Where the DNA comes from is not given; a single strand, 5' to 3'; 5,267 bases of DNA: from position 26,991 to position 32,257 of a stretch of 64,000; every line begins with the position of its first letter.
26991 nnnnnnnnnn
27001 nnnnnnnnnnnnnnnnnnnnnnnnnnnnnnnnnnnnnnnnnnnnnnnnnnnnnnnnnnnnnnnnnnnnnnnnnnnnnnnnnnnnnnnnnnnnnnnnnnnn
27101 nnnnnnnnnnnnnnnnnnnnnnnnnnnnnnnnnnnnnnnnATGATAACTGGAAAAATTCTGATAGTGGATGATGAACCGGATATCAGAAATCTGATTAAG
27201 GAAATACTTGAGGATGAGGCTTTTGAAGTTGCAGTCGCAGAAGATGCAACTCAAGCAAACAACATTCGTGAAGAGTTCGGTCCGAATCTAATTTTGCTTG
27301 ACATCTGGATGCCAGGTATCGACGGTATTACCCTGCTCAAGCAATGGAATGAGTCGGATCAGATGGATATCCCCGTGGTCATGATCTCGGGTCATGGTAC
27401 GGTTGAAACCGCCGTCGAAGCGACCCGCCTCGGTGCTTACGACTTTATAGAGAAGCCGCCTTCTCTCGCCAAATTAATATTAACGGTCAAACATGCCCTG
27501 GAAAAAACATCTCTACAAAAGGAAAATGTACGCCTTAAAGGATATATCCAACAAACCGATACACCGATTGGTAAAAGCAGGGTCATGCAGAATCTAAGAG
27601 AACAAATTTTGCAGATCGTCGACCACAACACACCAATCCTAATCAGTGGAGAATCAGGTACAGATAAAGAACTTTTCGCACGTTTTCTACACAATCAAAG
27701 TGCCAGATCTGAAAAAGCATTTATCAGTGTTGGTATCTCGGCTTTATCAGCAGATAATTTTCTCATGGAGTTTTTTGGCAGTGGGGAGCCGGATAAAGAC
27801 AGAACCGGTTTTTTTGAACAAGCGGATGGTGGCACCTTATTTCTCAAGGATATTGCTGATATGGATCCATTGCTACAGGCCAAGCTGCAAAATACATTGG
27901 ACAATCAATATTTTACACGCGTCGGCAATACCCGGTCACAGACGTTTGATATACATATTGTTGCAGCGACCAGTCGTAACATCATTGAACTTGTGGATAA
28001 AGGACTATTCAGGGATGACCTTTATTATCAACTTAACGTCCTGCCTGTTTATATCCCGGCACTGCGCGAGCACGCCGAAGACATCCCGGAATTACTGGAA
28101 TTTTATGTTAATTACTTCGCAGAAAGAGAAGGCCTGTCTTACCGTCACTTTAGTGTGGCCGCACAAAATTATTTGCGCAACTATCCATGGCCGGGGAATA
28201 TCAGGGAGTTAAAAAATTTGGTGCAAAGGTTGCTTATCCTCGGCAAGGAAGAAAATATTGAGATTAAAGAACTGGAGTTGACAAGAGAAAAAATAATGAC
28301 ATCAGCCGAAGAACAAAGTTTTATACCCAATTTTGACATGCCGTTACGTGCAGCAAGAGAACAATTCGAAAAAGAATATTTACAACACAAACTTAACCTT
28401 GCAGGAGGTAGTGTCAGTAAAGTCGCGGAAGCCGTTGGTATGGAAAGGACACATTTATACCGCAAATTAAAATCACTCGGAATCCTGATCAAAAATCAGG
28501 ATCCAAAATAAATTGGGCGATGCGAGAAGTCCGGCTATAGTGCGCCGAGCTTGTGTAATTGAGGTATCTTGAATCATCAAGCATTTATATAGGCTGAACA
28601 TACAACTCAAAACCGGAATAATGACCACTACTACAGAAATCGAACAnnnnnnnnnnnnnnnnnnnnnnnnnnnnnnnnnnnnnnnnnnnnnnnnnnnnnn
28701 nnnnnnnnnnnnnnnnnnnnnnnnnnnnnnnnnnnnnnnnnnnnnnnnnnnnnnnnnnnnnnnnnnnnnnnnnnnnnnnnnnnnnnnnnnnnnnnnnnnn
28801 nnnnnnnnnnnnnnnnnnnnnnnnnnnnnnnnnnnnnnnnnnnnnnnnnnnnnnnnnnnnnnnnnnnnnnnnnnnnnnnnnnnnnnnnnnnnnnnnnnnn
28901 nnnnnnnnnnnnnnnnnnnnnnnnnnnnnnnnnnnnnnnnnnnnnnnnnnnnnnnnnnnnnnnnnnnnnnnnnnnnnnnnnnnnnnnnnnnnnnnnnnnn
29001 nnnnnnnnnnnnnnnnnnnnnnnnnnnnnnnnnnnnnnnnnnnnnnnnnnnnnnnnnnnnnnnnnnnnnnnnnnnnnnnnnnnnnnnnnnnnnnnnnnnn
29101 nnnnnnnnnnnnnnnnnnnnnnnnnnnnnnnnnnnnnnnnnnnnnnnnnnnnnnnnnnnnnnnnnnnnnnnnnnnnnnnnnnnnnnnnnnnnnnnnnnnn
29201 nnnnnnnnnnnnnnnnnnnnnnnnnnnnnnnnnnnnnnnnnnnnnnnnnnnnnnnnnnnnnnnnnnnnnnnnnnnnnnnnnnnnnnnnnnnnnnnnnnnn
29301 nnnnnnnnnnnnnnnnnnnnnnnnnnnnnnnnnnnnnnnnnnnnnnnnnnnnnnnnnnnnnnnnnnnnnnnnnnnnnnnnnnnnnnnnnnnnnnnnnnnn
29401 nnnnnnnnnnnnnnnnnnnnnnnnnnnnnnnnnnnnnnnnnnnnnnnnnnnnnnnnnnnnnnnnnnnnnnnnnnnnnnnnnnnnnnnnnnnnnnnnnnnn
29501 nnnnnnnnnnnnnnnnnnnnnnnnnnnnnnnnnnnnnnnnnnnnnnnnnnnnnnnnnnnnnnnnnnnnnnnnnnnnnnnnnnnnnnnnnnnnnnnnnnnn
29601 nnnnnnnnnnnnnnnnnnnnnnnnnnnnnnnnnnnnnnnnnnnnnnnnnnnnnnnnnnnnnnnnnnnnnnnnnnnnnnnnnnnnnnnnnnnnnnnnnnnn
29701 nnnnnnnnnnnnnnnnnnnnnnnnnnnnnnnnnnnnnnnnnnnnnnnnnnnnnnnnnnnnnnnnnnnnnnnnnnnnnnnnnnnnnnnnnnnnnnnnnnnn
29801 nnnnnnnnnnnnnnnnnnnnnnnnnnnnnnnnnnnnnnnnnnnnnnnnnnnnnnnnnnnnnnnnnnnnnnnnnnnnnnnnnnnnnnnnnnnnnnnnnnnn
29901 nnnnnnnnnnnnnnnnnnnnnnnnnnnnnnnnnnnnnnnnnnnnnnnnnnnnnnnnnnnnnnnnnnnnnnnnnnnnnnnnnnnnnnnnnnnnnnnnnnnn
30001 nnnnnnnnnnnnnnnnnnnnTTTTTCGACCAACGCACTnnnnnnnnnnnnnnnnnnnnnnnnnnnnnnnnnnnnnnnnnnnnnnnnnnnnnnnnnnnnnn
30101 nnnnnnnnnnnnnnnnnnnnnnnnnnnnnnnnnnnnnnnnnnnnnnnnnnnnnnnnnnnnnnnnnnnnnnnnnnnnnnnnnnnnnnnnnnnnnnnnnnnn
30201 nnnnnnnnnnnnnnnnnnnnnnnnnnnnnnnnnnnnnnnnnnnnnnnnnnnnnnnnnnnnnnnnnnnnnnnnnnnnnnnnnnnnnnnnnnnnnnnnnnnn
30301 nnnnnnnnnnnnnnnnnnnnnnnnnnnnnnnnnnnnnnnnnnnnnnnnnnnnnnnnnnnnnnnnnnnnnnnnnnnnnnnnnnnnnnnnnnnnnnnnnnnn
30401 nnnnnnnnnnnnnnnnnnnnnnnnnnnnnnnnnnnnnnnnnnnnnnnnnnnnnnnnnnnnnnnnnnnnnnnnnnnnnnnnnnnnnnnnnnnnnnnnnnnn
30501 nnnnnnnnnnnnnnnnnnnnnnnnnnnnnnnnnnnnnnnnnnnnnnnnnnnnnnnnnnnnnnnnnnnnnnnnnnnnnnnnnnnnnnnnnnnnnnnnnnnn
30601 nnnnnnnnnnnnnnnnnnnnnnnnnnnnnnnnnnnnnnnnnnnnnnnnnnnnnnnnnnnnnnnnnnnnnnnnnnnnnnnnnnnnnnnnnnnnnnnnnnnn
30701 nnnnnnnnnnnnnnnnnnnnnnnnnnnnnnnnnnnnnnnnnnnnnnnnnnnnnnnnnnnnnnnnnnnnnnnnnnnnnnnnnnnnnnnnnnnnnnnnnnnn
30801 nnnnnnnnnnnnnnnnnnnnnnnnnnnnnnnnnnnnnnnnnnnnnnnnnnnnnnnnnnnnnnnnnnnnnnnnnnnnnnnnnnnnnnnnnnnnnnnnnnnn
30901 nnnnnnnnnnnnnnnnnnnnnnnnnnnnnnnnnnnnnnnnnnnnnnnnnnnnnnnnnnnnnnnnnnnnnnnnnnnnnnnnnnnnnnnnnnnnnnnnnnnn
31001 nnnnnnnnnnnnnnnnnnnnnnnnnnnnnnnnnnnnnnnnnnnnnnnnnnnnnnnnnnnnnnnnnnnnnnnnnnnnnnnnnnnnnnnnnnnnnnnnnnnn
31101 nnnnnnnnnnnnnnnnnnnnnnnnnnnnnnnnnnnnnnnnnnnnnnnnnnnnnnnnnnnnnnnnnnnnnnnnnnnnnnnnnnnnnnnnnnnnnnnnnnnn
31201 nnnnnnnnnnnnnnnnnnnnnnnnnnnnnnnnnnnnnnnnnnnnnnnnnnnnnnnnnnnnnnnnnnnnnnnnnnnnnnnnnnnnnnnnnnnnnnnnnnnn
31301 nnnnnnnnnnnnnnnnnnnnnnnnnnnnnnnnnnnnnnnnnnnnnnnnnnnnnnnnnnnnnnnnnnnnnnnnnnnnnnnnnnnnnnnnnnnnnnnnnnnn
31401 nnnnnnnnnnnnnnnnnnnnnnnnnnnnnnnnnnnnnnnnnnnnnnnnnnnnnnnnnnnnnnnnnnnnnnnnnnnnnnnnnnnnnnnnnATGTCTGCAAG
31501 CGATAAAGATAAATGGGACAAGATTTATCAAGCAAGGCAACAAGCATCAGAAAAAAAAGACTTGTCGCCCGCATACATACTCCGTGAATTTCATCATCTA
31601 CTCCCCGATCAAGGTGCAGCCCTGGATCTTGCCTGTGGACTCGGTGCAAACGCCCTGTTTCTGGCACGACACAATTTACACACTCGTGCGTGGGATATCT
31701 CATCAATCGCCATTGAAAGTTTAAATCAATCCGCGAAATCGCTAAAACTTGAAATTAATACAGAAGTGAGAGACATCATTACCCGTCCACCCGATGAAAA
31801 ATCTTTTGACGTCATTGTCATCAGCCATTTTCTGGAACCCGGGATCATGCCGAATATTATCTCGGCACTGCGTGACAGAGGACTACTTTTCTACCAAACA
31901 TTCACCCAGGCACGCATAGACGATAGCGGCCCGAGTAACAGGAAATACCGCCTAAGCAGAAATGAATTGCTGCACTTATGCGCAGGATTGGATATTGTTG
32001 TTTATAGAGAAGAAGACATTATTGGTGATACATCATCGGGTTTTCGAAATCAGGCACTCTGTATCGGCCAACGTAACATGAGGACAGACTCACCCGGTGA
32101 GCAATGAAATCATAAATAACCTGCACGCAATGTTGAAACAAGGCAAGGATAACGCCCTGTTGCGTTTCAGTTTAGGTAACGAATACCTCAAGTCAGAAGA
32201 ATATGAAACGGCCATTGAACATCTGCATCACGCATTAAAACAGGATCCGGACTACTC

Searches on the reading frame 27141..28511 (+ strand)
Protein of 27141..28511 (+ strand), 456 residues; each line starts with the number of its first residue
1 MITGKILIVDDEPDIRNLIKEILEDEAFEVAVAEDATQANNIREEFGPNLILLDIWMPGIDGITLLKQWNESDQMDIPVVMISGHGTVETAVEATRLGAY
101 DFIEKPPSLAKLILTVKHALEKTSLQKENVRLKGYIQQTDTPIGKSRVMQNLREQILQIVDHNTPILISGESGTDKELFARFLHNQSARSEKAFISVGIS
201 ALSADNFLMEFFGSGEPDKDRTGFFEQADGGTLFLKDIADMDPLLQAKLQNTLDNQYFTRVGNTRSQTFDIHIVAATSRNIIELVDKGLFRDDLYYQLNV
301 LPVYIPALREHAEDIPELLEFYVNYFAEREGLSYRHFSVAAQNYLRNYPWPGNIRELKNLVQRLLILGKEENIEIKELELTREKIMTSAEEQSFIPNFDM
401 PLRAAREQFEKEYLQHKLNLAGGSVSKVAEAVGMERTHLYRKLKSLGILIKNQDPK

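Call 64: search_protein_families(library=pfam, proteins=[window:27141-28511:+], max_evalue=0.00001)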
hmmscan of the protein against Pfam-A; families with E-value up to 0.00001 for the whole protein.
window:27141-28511:+ (456 aa): 5 families
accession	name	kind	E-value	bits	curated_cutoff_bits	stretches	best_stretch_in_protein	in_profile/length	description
PF00158.32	Sigma54_activat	-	2e-43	148.4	20.2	1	143-303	2-167/168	Sigma-54 interaction domain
PF00072.30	Response_reg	-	3.8e-30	104.8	30.2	1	6-116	1-110/111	Response regulator receiver domain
PF14532.12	Sigma54_activ_2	-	3.5e-26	92.5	25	1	143-308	1-138/138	Sigma-54 interaction domain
PF25601.1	AAA_lid_14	-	4e-20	71.9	27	1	309-383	1-75/87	AAA+ ATPase lid domain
PF02954.25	HTH_8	-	1.1e-09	38.3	22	1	406-444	2-40/42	Bacterial regulatory protein, Fis family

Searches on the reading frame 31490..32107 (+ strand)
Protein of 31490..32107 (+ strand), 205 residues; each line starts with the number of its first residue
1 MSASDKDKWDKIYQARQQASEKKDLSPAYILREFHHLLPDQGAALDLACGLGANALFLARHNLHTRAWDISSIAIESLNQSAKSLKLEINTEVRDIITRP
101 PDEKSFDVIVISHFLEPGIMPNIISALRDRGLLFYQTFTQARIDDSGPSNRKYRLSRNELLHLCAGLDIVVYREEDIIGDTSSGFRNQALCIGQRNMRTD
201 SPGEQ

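Call 64: search_protein_families(library=pfam, proteins=[window:31490-32107:+], max_evalue=0.00001)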
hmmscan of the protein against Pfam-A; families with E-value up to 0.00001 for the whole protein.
window:31490-32107:+ (205 aa): 7 families
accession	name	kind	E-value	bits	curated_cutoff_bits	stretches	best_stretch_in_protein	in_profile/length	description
PF13649.12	Methyltransf_25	-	6.1e-10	40.1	27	1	45-117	2-79/97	Methyltransferase domain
PF03848.20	TehB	-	2.6e-09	37.2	20.4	1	42-131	32-124/193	Tellurite resistance protein TehB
PF08242.18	Methyltransf_12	-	3.9e-08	34.4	30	1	45-117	1-77/98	Methyltransferase domain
PF13847.12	Methyltransf_31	-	3.1e-07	30.6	27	1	43-139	6-113/145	Methyltransferase domain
PF08241.18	Methyltransf_11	-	5.3e-07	30.6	21.2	1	45-116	1-71/95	Methyltransferase domain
PF05175.20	MTS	-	6.8e-07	29.5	23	1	28-110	21-103/170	Methyltransferase small domain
PF13489.12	Methyltransf_23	-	7.6e-07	29.4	27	1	36-162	15-143/164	Methyltransferase domain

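Call 65: find_related_loci(query=window:31490-32107:+, collection=metagenome_contigs, flank=10000)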
Query window:31490-32107:+ (205 aa) in metagenome_contigs; peptide patterns used: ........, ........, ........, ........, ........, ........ (x = any residue, [..] = any of these).
139 stretches matched a pattern; 1 encode a relative of the query (tblastn E <= 1e-3); 1 distinct loci.
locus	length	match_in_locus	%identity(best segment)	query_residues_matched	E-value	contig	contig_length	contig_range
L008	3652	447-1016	54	2-195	6e-68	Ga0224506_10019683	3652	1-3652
